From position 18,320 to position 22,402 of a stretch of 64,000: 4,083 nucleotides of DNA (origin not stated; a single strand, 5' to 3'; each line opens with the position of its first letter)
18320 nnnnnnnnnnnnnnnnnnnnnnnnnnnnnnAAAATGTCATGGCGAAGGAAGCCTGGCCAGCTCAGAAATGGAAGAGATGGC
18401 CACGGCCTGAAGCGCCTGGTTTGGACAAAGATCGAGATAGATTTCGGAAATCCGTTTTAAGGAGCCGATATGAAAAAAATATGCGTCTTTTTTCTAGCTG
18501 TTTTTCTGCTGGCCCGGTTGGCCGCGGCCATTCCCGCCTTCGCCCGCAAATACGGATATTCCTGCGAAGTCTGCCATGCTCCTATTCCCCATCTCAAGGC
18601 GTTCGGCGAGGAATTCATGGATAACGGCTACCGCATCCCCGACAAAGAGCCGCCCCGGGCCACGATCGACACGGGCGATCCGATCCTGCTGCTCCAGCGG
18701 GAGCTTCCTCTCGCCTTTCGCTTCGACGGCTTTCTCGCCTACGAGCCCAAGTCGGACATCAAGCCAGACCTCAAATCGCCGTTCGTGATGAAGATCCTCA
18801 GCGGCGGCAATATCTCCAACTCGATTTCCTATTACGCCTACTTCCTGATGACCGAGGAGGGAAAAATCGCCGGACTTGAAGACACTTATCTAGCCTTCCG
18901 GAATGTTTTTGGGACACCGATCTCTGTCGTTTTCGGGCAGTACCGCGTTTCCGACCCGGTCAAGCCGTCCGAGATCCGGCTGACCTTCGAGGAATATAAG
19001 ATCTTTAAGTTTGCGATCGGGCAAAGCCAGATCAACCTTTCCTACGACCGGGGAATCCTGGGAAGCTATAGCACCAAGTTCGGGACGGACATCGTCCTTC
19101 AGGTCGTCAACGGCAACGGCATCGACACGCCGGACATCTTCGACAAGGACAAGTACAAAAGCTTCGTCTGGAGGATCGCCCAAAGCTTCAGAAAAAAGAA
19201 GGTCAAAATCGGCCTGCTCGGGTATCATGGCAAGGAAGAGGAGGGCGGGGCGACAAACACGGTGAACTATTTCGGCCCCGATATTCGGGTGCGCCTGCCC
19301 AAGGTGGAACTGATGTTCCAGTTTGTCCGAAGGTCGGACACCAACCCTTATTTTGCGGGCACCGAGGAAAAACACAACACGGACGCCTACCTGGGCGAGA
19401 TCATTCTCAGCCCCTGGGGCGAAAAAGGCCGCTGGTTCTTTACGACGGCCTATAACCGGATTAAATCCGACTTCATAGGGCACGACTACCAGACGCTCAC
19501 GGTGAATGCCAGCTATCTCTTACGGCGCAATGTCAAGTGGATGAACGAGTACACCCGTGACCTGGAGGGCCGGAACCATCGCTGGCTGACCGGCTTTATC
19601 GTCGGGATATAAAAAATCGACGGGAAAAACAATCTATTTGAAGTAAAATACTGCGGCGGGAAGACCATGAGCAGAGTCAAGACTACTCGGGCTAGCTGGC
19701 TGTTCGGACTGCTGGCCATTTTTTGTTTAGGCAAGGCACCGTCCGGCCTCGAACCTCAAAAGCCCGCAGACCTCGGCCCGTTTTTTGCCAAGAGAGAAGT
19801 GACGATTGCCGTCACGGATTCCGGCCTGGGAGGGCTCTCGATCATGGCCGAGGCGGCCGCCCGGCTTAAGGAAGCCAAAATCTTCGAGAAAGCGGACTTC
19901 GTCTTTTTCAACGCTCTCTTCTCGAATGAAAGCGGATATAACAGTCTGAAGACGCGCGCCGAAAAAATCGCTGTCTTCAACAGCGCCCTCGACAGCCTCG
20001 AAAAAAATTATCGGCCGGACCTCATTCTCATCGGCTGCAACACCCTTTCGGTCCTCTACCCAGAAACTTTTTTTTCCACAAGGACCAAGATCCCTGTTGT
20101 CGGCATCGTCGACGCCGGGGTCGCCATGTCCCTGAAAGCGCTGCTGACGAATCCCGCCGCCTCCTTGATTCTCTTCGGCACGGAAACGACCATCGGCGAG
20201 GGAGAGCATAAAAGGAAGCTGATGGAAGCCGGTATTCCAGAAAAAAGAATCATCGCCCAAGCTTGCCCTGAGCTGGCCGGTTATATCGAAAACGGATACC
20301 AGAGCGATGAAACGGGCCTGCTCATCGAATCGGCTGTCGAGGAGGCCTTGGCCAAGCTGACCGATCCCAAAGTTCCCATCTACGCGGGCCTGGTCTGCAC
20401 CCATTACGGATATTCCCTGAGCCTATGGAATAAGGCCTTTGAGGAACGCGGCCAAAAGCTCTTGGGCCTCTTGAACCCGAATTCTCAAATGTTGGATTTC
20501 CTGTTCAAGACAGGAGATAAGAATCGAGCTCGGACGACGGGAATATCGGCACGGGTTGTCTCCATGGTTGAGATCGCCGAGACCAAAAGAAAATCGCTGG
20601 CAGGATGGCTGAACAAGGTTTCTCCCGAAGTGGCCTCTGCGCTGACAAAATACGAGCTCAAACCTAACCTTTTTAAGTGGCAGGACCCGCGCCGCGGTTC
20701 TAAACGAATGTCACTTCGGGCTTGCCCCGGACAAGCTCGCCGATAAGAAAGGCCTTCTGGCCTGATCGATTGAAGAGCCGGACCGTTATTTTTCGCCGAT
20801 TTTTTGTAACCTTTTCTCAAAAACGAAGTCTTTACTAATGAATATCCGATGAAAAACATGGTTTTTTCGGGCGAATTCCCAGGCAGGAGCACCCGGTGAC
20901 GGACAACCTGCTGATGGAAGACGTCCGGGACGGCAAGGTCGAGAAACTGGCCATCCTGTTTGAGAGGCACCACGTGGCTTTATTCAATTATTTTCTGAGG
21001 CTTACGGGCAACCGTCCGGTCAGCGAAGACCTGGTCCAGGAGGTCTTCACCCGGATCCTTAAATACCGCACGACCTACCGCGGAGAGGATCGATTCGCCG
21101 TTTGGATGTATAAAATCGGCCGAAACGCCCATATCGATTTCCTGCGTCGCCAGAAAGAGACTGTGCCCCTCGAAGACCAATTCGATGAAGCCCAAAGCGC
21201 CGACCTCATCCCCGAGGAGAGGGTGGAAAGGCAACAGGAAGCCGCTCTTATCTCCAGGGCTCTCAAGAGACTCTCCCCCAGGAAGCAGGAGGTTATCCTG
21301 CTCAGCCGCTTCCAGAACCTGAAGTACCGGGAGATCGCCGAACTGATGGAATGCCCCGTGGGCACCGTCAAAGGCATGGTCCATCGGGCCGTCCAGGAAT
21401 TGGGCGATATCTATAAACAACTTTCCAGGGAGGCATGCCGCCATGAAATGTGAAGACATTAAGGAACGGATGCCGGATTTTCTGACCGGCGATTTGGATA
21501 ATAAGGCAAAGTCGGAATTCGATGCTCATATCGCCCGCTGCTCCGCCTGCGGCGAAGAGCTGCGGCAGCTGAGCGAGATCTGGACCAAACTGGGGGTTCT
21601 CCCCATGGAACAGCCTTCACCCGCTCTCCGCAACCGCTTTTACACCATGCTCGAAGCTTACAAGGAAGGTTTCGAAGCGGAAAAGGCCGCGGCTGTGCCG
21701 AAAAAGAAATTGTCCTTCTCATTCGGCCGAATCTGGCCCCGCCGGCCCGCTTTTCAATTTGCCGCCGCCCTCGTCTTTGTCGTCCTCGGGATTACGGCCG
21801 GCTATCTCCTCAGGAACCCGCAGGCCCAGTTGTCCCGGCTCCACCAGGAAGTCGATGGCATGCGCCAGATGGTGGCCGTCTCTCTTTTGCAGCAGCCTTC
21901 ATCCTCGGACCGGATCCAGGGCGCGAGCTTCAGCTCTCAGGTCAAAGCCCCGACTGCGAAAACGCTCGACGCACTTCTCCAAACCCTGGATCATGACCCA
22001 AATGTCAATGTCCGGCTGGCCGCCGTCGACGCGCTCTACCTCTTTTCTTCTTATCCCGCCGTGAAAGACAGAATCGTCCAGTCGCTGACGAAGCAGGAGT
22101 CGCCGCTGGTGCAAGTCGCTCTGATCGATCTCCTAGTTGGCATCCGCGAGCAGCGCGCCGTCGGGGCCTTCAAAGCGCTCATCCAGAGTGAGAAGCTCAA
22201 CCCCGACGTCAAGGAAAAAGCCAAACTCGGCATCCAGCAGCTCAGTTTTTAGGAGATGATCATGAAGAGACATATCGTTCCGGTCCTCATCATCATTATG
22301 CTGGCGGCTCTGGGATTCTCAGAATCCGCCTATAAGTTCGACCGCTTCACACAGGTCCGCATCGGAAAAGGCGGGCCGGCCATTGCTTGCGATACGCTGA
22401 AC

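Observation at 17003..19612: Pentaheme cytochrome plus Cyc2-like cytochrome-porin: candidate extracellular electron-transfer module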

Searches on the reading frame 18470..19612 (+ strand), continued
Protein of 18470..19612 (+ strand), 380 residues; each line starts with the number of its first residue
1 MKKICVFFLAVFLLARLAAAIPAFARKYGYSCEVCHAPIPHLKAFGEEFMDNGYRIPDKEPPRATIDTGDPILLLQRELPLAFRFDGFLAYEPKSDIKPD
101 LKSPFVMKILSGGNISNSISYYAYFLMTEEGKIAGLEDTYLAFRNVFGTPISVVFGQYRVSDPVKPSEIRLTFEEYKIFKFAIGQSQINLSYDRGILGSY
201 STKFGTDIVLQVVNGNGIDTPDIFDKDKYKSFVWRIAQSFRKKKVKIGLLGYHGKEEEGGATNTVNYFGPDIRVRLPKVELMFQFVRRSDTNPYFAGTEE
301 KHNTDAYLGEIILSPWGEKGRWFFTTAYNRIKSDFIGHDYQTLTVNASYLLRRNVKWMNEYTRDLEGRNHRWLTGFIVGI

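Call 65: get_annotated_region(hit=H2, flank=3000)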
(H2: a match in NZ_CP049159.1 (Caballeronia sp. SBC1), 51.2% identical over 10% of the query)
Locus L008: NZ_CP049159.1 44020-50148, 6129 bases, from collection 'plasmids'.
description: Caballeronia sp. SBC1 plasmid pSBC1_3, complete sequence
organism: Caballeronia sp. SBC1 (NCBI taxid 2705548)
taxonomy: Bacteria; Pseudomonadota; Betaproteobacteria; Burkholderiales; Burkholderiaceae; Caballeronia; Caballeronia sp. SBC1
host: -; source: whole organism,soil; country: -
typing (MOB-suite, as given by PLSDB): non-mobilizable
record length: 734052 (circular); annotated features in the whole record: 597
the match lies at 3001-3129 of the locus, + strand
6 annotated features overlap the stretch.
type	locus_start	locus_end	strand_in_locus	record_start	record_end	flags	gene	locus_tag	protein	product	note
CDS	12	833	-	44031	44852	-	-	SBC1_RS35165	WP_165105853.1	DNA-binding protein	-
CDS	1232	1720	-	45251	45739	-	-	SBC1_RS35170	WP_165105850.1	pyridoxamine 5'-phosphate oxidase family protein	-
CDS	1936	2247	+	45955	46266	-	-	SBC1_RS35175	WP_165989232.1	high-potential iron-sulfur protein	-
CDS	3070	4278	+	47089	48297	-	-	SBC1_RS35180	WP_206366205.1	cytochrome C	-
CDS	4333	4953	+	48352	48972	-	-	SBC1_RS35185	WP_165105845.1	c-type cytochrome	-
CDS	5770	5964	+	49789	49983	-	-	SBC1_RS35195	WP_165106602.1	hypothetical protein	-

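Call 66: get_annotated_region(hit=H1, flank=3000)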
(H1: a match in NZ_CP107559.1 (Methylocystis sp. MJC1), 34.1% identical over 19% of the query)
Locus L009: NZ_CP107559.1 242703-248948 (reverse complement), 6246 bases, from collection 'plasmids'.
description: Methylocystis sp. MJC1 plasmid unnamed1, complete sequence
organism: Methylocystis sp. MJC1 (NCBI taxid 2654282)
taxonomy: Bacteria; Pseudomonadota; Alphaproteobacteria; Hyphomicrobiales; Methylocystaceae; Methylocystis; Methylocystis sp. MJC1
host: -; source: whole organism,Alpine Peat Bogs; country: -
typing (MOB-suite, as given by PLSDB): non-mobilizable
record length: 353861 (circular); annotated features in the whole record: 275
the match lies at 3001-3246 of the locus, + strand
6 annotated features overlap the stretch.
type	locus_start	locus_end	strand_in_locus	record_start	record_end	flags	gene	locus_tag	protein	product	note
CDS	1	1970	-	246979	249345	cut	-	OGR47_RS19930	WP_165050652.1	autotransporter outer membrane beta-barrel domain-containing protein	-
CDS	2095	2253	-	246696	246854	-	-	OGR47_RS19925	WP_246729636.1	hypothetical protein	-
CDS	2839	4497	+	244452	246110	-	-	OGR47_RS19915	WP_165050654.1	hypothetical protein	-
CDS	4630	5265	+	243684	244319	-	-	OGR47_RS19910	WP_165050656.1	c-type cytochrome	-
CDS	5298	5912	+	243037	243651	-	-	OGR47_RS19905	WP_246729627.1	c-type cytochrome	-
CDS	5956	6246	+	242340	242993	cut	-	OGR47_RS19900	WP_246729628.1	c-type cytochrome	-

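Call 67: get_annotated_region(hit=H5, flank=3000)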
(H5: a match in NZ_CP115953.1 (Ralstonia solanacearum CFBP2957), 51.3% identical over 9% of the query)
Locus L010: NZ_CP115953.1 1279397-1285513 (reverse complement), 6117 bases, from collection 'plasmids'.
description: Ralstonia solanacearum CFBP2957 plasmid pmega, complete sequence
organism: Ralstonia solanacearum CFBP2957 (NCBI taxid 859656)
taxonomy: Bacteria; Pseudomonadota; Betaproteobacteria; Burkholderiales; Burkholderiaceae; Ralstonia; Ralstonia solanacearum; Ralstonia solanacearum CFBP2957
host: -; source: Solanum lycopersicum; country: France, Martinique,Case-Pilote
typing (MOB-suite, as given by PLSDB): non-mobilizable
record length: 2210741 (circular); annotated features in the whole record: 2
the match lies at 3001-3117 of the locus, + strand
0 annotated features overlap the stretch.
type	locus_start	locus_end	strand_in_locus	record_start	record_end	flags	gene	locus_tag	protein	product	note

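Call 70: find_related_loci(query=A1, collection=genome_contigs, flank=4000)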
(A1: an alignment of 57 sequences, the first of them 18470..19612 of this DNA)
Query A1 (380 aa) in genome_contigs; peptide patterns used: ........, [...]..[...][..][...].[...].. (x = any residue, [..] = any of these).
599 stretches matched a pattern (row limit reached: there are more); 574 encode a relative of the query (tblastn E <= 1e-3); the best 80 are kept; 80 distinct loci.
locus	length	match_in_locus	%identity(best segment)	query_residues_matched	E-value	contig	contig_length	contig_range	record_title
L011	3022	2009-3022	63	1-341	7e-158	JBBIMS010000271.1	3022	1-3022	MAG: Candidatus Aminicenantes bacterium isolate RSS170216_bin_238 NODE_9604_length_3022_cov_4.402427, whole genome shotg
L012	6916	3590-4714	56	1-379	7e-138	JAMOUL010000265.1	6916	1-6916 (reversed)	MAG: Candidatus Aminicenantes bacterium isolate PIR-30_maxbin2_scaf2bin.183 PIR-30_scaffold_4722_c1, whole genome shotgu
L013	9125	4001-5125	53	1-379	5e-129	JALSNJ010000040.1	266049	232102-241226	MAG: Candidatus Aminicenantes bacterium isolate 356-284_maxbin2_scaf2bin.220 356-284_scaffold_5_c1, whole genome shotgun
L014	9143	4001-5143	44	4-378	8e-111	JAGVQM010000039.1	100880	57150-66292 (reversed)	MAG: Candidatus Zixiibacteriota bacterium isolate DeMMO3_3 c_000000079144, whole genome shotgun sequence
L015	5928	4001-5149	44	4-379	2e-107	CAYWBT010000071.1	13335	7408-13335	MAG TPA_asm: uncultured bacterium isolate SRP178699_co2_98 genome assembly, contig: NODE_4099_length_13335_cov_5.045783,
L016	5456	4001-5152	42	8-377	1e-102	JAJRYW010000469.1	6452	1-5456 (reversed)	MAG: Calditrichota bacterium isolate Dive96_bin3.89 k141_3781089, whole genome shotgun sequence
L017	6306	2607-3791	41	1-377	2e-102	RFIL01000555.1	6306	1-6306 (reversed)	MAG: Calditrichaeota bacterium isolate J075 k99_1261285, whole genome shotgun sequence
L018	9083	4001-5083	44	18-377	4e-102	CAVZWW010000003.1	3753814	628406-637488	MAG: uncultured Bacteroidetes bacterium isolate MFD04716.bin.1.116 genome assembly, contig: contig_9349, whole genome sh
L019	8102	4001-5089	43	18-378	1e-101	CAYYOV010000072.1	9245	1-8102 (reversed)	MAG TPA_asm: uncultured Ignavibacteriaceae bacterium isolate SRP287453_co1_258 genome assembly, contig: NODE_14374_lengt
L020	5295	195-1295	46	2-362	7e-101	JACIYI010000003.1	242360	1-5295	MAG: Candidatus Aminicenantes bacterium isolate MAG-74 Aminicenantales_C3_bin33_Scaffold_3, whole genome shotgun sequenc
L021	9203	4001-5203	42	1-379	1e-100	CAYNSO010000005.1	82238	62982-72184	MAG TPA_asm: uncultured Cytophagia bacterium isolate SRP192927_co6_462 genome assembly, contig: NODE_277_length_82238_co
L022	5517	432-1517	42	18-377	2e-100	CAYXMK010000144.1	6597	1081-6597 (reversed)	MAG TPA_asm: uncultured Ignavibacteriaceae bacterium isolate binchicken_co274_38 genome assembly, contig: NODE_27543_len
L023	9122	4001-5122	43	11-379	4e-100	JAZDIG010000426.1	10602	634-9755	MAG: Candidatus Glassbacteria bacterium isolate MEGAHIT-group-0.387 k141_1555554, whole genome shotgun sequence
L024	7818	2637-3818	43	9-379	7e-100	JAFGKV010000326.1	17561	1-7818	MAG: Candidatus Fermentibacteria bacterium isolate Zod_Metabat.355 k87_13684756, whole genome shotgun sequence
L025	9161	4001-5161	43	1-379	8e-100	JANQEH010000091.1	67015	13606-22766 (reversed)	MAG: bacterium isolate PL23a_bin.125 k99_1331235, whole genome shotgun sequence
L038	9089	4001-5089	45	20-379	1e-96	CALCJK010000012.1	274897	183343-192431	MAG: uncultured bacterium isolate H1_Bin_METABAT__173_sub_1 genome assembly, contig: c_000000123616, whole genome shotgu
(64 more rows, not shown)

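Call 82: find_homologous_proteins(query=P0315, max_evalue=0.001)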
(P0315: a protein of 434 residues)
Query P0315 (434 aa): 1218 proteins with E <= 0.001 among 8000 candidates; the best 120 are listed.
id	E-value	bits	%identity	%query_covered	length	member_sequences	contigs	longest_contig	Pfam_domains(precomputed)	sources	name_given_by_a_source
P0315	0.0e+0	1009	100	100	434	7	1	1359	-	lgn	-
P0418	4.2e-265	898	88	100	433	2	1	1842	-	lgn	-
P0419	5.3e-262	888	87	100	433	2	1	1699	-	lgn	-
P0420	9.5e-247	837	81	100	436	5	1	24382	-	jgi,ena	-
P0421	3.9e-246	835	80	100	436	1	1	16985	-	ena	-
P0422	1.7e-245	833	80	100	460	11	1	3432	-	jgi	jgi:hypothetical protein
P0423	9.2e-230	781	76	97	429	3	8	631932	-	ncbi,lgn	ncbi:MAG: hypothetical protein AB1469_08540 [Pseudomonadota bacterium]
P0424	8.0e-196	669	69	93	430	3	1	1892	-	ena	-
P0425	7.4e-195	666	69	94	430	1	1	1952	-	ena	-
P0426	2.1e-192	658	69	93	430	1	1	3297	-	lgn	-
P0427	5.3e-192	657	68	93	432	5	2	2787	-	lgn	-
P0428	2.3e-190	652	65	97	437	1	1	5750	-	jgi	jgi:hypothetical protein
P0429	3.8e-190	651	65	97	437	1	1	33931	-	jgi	jgi:hypothetical protein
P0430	5.2e-190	650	64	100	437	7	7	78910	-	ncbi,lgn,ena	-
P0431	9.8e-190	649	67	93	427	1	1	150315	-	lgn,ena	-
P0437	3.7e-187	641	66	96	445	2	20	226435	-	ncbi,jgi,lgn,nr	ncbi:MAG: hypothetical protein JNJ67_01745 [Chromatiales bacterium]|jgi:hypothetical protein|nr:hypo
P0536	7.5e-180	617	63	96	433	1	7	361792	-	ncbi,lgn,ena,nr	ncbi:MAG TPA: hypothetical protein PKC12_00090 [Thiobacillaceae bacterium]|nr:hypothetical protein [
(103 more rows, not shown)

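Call 83: find_encoding_contigs(protein=P0437, flank=6000, max_places=1)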
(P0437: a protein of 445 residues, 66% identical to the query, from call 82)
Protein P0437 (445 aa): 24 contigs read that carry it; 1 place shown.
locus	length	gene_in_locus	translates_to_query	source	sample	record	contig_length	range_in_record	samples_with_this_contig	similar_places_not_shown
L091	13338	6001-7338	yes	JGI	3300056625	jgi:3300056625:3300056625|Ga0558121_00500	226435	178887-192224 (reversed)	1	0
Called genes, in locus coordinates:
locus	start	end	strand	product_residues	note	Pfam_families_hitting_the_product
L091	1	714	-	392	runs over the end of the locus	PF00873:ACR_tran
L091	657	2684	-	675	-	PF00873:ACR_tran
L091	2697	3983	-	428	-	PF25971:CzcB_N, PF25919:BSH_CusB (faint), PF25973:BSH_CzcB (weak), PF25954:Beta-barrel_RND_2, PF25975:CzcB_C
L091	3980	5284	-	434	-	PF02321:OEP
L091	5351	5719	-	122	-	-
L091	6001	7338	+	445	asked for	-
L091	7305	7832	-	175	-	PF02578:Cu-oxidase_4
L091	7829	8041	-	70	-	PF02578:Cu-oxidase_4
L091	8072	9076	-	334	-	PF01479:S4, PF00849:PseudoU_synth_2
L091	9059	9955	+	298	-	PF13512:TPR_18, PF13525:YfiO, PF13174:TPR_6 (faint)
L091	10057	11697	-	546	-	PF00795:CN_hydrolase, PF02540:NAD_synthase, PF06508:QueC (weak)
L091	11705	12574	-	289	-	PF02629:CoA_binding, PF13380:CoA_binding_2 (faint), PF13607:Succ_CoA_lig, PF00549:Ligase_CoA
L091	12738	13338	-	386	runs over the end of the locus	PF08442:ATP-grasp_2, PF13549:ATP-grasp_5, PF24948:Citrate_synth_N, PF00549:Ligase_CoA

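Call 84: find_encoding_contigs(protein=P0536, flank=6000, max_places=1)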
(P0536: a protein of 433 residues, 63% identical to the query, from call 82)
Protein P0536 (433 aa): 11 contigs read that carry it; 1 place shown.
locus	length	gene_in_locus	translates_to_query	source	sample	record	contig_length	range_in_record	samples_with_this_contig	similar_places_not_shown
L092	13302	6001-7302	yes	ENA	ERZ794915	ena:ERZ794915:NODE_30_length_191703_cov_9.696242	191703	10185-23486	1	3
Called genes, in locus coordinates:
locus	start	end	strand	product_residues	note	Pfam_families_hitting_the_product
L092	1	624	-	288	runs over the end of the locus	PF03755:YicC-like_N, PF08340:YicC-like_C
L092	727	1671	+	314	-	PF00069:Pkinase, PF07714:PK_Tyr_Ser-Thr, PF03109:ABC1 (weak)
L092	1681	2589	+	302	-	PF00481:PP2C, PF13672:PP2C_2, PF07228:SpoIIE (faint)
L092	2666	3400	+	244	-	PF01138:RNase_PH, PF03725:RNase_PH_C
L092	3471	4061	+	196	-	PF01725:Ham1p_like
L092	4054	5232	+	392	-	PF04055:Radical_SAM, PF06969:HemN_C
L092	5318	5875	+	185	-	PF13505:OMP_b-brl (faint), PF09411:PagL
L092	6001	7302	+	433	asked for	-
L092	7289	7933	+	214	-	PF08308:PEGA (faint)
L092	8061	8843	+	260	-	PF01738:DLH, PF00326:Peptidase_S9 (faint), PF08840:BAAT_C (faint)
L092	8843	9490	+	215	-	PF01227:GTP_cyclohydroI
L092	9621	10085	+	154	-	PF06966:DUF1295, PF04191:PEMT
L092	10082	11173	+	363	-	PF13483:Lactamase_B_3, PF12706:Lactamase_B_2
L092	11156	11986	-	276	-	PF01026:TatD_DNase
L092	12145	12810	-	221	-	PF01027:Bax1-I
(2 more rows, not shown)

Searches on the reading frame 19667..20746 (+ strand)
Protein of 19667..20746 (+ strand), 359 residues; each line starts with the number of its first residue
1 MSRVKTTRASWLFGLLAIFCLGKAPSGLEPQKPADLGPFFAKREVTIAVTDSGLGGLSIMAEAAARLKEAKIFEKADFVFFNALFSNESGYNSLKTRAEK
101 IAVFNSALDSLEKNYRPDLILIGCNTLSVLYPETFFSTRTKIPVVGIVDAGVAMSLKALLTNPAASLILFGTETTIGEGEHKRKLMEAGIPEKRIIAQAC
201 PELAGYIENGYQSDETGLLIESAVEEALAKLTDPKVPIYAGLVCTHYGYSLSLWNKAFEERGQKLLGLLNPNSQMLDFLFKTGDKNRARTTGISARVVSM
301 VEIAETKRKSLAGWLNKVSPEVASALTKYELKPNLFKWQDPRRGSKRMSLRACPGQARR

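Call 3: search_protein_families(library=pfam, proteins=[window:19667-20746:+], max_evalue=0.1)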
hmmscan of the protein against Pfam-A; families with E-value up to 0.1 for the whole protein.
window:19667-20746:+ (359 aa): 1 family
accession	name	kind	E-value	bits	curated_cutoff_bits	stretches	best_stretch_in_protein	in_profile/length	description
PF01177.27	Asp_Glu_race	-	3.2e-07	30.8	31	1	92-229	41-172/211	Asp/Glu/Hydantoin racemase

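Call 4: search_protein_families(library=ncbifam, proteins=[window:19667-20746:+], max_evalue=0.1)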
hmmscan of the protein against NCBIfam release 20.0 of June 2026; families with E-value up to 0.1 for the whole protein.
window:19667-20746:+ (359 aa): 5 families
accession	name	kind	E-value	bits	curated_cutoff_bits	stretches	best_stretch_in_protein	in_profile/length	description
TIGR00067.1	glut_race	equivalog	8e-16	58.2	146.65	1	47-250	1-186/251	glutamate racemase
NF002035.0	PRK00865.1-3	equivalog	1.9e-12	47.3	328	1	45-249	4-189/267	glutamate racemase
NF002034.1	PRK00865.1-1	equivalog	5.9e-06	25.7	408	1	48-247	2-184/260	glutamate racemase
TIGR00035.1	asp_race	subfamily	1.6e-05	24.6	93.1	1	74-190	34-144/236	amino acid racemase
TIGR04066.1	nat_prod_clost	hypoth_equivalog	0.00074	18.6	200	1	95-124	205-234/361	TIGR04066 family peptide maturation system protein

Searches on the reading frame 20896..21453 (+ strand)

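Call 51: search_protein_families(library=pfam, proteins=[window:20896-21453:+], max_evalue=0.001)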
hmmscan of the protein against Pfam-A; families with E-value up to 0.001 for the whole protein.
window:20896-21453:+ (185 aa): 3 families
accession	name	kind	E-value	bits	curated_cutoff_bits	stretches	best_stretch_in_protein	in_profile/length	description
PF08281.18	Sigma70_r4_2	-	6.5e-16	58.2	25.7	1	118-169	3-54/54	Sigma-70, region 4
PF04542.20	Sigma70_r2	-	5.6e-14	52.1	24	1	21-87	1-69/71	Sigma-70 region 2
PF04545.22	Sigma70_r4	-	1.3e-09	37.8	24.1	1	122-169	1-48/50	Sigma-70, region 4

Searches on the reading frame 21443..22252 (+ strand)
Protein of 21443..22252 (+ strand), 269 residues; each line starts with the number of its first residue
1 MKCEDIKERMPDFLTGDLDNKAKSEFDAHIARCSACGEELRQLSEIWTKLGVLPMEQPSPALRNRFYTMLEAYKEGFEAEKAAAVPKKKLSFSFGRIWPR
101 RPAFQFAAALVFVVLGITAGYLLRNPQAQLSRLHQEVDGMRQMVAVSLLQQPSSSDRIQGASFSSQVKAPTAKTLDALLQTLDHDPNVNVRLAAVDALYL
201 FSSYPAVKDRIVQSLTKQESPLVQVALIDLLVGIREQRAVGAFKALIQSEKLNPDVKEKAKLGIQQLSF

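Call 51: search_protein_families(library=pfam, proteins=[window:21443-22252:+], max_evalue=0.001)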
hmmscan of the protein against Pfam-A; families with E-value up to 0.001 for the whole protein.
window:21443-22252:+ (269 aa): 3 families
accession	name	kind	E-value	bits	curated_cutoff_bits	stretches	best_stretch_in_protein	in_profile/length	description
PF13490.11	zf-HC2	-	2.2e-08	34.5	22.2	1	3-36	1-34/35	Putative zinc-finger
PF13646.12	HEAT_2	-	2e-07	31.6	27.7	0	170-213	28-69/88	HEAT repeats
PF02985.28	HEAT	-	0.00044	20.7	23.5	0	175-202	2-28/31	HEAT repeat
